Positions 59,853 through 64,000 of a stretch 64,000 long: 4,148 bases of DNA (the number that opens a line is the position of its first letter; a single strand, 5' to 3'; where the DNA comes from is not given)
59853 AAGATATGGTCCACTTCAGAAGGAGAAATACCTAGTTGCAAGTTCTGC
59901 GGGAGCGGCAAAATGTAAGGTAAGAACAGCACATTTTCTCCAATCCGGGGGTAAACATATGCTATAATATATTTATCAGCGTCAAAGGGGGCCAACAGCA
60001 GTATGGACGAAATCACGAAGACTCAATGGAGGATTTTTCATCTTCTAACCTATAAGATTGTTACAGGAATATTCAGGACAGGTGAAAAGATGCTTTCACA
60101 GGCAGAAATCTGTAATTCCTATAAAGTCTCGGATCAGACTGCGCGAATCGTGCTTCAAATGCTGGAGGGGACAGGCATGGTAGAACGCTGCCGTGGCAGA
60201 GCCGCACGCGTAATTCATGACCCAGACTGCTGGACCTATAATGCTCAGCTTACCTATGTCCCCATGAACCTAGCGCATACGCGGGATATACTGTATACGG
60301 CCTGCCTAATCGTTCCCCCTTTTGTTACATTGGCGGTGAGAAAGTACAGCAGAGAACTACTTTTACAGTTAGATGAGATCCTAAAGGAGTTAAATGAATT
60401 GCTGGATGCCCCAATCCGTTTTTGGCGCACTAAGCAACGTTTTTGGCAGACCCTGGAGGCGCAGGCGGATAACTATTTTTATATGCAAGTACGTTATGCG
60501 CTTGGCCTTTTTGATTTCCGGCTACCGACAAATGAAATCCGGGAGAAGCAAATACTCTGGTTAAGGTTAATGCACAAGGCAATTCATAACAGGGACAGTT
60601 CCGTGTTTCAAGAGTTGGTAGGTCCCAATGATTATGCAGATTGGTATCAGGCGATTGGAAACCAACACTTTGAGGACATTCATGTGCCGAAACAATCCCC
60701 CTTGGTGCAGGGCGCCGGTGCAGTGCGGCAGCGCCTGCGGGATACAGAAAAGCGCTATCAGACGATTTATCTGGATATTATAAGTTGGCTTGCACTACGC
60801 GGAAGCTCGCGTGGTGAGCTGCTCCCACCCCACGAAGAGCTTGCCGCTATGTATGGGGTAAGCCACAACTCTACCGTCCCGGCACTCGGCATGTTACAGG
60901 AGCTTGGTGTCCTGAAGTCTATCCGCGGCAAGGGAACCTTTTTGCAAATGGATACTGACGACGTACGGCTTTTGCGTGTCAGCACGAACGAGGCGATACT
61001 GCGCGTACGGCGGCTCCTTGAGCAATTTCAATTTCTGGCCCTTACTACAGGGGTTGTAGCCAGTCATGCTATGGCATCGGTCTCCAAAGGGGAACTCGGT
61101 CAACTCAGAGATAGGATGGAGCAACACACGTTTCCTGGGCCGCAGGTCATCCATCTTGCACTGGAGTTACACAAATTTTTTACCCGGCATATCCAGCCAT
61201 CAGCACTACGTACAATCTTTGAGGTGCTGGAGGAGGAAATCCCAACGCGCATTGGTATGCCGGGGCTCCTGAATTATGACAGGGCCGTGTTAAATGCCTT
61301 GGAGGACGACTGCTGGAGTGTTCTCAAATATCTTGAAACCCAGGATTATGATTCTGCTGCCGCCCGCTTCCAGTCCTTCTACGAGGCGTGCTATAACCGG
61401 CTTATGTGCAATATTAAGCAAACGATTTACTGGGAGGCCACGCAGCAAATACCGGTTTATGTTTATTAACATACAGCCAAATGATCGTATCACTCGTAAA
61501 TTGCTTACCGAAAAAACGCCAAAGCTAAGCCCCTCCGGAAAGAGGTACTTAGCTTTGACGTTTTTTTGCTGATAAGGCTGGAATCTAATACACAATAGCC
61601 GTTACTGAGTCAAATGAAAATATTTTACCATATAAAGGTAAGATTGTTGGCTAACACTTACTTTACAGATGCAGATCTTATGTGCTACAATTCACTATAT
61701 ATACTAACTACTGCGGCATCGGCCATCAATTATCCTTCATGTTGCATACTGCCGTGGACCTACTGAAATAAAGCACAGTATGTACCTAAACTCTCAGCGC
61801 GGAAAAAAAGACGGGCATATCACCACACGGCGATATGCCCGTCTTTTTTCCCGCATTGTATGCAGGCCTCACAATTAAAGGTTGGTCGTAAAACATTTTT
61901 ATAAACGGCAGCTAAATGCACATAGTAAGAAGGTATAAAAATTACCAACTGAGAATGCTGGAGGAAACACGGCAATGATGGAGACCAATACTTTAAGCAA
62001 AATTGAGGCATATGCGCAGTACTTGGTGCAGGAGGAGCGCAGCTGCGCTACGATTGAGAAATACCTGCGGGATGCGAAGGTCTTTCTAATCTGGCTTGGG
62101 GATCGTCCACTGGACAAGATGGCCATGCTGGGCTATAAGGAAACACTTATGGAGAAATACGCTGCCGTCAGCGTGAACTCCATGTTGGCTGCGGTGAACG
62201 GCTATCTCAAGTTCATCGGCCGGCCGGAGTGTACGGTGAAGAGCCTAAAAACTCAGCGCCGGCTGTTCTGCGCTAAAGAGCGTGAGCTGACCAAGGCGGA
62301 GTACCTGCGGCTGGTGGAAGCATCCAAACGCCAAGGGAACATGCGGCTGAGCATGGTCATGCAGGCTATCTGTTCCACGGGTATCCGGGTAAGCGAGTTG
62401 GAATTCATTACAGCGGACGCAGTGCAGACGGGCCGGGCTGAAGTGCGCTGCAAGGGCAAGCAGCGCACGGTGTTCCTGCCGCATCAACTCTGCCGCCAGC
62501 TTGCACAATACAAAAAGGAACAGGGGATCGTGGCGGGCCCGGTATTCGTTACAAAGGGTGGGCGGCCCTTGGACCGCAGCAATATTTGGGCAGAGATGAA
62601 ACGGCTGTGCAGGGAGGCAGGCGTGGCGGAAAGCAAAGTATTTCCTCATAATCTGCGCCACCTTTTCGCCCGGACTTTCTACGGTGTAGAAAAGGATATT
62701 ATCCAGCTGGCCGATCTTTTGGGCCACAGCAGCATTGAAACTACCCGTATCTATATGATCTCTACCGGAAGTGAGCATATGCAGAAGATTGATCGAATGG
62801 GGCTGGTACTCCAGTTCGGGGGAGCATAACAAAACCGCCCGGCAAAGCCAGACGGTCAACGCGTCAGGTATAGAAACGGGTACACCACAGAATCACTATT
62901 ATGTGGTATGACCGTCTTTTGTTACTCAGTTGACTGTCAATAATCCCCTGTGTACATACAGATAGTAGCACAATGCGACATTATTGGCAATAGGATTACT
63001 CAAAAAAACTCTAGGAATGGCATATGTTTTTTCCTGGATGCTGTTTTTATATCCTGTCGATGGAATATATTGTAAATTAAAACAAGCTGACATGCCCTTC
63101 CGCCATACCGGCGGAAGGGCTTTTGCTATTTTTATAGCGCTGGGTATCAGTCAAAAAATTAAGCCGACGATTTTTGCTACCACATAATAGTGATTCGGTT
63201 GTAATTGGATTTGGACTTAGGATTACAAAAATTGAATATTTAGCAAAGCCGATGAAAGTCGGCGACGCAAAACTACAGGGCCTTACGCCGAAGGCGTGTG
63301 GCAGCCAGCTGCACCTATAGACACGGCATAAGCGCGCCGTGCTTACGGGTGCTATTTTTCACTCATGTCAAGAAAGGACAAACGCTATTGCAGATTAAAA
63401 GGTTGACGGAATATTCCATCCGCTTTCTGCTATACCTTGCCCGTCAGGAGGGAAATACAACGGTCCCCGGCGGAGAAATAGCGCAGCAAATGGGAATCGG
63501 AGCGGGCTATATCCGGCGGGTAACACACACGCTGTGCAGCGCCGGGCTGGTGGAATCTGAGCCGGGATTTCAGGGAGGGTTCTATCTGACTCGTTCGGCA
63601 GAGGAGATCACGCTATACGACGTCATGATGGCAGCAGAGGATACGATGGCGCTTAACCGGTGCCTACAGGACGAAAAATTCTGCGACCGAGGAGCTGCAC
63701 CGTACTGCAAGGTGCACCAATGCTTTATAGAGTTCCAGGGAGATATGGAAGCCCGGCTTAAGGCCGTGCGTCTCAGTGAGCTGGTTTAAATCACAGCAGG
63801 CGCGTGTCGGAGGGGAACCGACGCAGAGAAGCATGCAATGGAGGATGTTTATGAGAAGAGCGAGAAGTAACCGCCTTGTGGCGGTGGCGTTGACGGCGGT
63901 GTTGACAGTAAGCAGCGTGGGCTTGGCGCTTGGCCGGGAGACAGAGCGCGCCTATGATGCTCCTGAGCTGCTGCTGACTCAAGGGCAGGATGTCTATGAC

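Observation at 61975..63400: Tyrosine recombinase next to a 270-bp segment bounded by perfect 19-bp inverted repeats: candidate phase-variable promoter/terminator switch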

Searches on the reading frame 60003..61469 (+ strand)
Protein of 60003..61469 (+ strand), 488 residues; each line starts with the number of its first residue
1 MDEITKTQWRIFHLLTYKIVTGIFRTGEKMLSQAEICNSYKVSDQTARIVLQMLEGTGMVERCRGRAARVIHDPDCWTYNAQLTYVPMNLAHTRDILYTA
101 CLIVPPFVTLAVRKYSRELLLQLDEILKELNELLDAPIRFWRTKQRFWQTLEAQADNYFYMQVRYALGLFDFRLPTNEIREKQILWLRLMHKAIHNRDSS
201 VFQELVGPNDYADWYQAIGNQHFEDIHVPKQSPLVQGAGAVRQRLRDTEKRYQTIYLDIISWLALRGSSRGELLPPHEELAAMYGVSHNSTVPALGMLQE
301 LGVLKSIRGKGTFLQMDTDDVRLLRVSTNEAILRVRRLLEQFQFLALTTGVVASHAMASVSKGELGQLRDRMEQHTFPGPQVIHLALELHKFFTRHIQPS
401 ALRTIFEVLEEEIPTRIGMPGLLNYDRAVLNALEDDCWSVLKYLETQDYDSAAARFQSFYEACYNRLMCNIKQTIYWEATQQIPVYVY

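Call 9: search_protein_families(library=pfam, proteins=[window:60003-61469:+], max_evalue=0.01)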
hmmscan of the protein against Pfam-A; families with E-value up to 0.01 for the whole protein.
window:60003-61469:+ (488 aa): 5 families
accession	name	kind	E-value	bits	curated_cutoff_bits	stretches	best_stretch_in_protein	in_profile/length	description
PF00392.27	GntR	-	3.2e-21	75.2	27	2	10-70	4-64/64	Bacterial regulatory proteins, gntR family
PF02082.26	Rrf2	-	1.7e-08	35.1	30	1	277-326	26-77/132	Iron-dependent Transcriptional regulator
PF13545.12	HTH_Crp_2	-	3.7e-06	27.2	27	0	271-310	19-57/70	Crp-like helix-turn-helix domain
PF08220.18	HTH_DeoR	-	0.00014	21.9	21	1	31-69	15-53/57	DeoR-like helix-turn-helix domain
PF07729.17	FCD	-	0.0041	18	24.3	0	107-161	13-69/125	FCD domain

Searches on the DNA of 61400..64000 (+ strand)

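Call 33: search_rna_families(source=window, start=61400, end=64000, threshold=evalue, max_evalue=1, show_alignments=3)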
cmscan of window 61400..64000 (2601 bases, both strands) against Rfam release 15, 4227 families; matches with E-value up to 1: 6.
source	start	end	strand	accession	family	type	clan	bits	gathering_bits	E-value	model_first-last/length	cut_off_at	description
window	63232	63316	+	RF01051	c-di-GMP-I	Cis-reg; riboswitch;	CL00126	53.4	35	5.1e-09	1-87/87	no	c-di-GMP-I riboswitch aptamer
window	61800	61852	-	RF03778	mir-483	Gene; miRNA;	-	24.7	60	0.15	1-75/75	no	mir-483 microRNA precursor family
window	61798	61919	-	RF02432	SpF25_sRNA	Gene; sRNA;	-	24.4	48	0.51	1-102/102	no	Streptococcus sRNA SpF25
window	61801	61852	-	RF04269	mir-373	Gene; miRNA;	-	23.5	69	0.24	1-69/69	no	mir-373 microRNA precursor family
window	61796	61857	-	RF00826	mir-55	Gene; miRNA;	-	22.5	53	0.19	1-74/74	no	mir-55 microRNA precursor family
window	63076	63135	+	RF00693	mir-147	Gene; miRNA;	-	20.4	57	0.62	1-78/78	no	mir-147 microRNA precursor family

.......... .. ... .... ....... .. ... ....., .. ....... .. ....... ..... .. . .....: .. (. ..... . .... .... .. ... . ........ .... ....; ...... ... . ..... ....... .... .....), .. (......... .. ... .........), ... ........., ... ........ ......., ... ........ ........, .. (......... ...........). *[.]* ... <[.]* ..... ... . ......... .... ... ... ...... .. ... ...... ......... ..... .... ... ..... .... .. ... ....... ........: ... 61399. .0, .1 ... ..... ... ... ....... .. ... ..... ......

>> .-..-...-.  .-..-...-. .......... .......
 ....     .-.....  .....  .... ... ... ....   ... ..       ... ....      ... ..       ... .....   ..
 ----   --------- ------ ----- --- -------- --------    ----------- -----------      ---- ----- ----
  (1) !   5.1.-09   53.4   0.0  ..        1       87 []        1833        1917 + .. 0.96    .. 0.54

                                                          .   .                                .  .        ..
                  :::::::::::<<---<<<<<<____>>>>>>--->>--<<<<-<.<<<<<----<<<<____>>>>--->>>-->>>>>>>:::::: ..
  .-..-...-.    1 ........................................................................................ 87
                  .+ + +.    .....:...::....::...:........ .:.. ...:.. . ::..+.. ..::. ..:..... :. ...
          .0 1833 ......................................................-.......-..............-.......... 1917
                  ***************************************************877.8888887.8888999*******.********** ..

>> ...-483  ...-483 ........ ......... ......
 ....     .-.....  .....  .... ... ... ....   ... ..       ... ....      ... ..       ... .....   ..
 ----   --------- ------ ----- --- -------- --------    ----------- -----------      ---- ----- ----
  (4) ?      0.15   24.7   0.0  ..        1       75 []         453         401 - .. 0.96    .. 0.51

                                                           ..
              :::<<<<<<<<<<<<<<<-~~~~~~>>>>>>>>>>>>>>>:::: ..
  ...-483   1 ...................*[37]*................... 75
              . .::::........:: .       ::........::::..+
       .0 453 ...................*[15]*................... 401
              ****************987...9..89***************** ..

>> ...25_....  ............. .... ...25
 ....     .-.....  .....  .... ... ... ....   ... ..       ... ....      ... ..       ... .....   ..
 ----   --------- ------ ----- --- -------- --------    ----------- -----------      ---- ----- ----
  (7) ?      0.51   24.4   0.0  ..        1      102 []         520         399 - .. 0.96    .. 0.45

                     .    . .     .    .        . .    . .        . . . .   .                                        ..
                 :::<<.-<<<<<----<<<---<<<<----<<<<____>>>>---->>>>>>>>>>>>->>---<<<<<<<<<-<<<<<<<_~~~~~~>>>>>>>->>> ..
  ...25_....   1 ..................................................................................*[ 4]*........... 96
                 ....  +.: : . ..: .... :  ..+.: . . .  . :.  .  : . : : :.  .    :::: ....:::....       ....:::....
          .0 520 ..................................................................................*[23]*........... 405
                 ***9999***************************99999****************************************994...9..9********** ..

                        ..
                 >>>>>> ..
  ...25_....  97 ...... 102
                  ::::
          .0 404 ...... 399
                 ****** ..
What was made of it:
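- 63232..63316 (+): c-di-GMP-I riboswitch aptamer (Rfam RF01051). It scores 53.4 bits against a gathering score of 35, E 5e-9, over the full-length model (call 33).
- On c-di-GMP-I riboswitch (Rfam RF01051): 53.4 bits against 35 over model positions 1-87 (call 33).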

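Call 50: search_rna_families(sources=[L025, L056, L086, L067, L031, L053, L063, L020, L022, L066, L055, L060], threshold=gathering)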
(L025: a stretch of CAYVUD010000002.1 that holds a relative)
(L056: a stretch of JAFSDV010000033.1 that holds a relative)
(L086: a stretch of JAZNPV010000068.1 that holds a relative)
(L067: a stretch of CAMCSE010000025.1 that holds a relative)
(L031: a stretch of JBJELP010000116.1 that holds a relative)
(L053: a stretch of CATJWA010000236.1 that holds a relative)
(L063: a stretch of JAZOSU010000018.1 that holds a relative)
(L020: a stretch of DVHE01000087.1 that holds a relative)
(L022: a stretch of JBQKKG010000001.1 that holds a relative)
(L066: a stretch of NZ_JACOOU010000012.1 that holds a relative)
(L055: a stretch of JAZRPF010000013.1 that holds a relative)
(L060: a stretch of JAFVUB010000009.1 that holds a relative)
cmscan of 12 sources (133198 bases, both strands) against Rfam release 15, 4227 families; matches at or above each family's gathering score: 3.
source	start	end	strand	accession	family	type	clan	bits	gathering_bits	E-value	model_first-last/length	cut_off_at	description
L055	1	122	+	RF02541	LSU_rRNA_bacteria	Gene; rRNA;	CL00112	78.5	50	4.6e-21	2805-2925/2925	5'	Bacterial large subunit ribosomal RNA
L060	8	80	+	RF00005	tRNA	Gene; tRNA;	CL00001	70.3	29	5.4e-13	1-71/71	no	tRNA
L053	3644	3740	-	RF00504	Glycine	Cis-reg; riboswitch;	CL00125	60.1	32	1.3e-09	1-94/94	no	Glycine riboswitch aptamer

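Call 62: search_rna_families(source=L091, start=6800, end=7900, threshold=gathering, show_alignments=1)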
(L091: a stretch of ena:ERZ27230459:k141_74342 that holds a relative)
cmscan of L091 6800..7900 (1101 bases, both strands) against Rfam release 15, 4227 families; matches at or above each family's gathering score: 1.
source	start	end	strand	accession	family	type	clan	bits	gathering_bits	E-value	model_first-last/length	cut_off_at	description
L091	7243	7327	+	RF01051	c-di-GMP-I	Cis-reg; riboswitch;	CL00126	52.1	35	4.6e-09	1-87/87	no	c-di-GMP-I riboswitch aptamer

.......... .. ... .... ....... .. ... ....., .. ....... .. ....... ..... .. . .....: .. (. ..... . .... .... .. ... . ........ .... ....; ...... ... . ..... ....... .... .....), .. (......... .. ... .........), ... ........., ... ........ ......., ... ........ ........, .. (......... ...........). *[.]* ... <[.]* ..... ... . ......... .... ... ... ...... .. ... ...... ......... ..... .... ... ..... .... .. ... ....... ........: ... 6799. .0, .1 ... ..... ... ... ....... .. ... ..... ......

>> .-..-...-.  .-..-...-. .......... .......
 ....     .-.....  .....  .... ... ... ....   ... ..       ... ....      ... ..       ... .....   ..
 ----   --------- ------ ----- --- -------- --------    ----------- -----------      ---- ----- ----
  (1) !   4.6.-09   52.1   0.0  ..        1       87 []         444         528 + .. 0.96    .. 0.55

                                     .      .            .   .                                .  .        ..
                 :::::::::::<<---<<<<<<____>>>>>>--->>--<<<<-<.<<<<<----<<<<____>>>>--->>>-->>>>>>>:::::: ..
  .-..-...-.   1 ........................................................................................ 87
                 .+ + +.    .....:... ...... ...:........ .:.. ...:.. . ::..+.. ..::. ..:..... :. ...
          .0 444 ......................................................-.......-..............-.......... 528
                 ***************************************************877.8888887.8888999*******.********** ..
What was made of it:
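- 63232..63316 (+): The sister lineage scores 52.1 bits (call 62).
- The riboswitch scores 53.4 and 52.1 bits in the two lineages (calls 33, 62).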

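Call 69: search_rna_families(sources=[L133, L123, L121], threshold=evalue, max_evalue=0.01)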
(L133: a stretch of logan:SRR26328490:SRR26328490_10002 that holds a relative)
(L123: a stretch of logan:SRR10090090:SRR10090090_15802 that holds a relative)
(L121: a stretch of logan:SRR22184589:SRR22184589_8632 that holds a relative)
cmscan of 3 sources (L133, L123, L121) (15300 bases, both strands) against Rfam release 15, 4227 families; matches with E-value up to 0.01: 0.
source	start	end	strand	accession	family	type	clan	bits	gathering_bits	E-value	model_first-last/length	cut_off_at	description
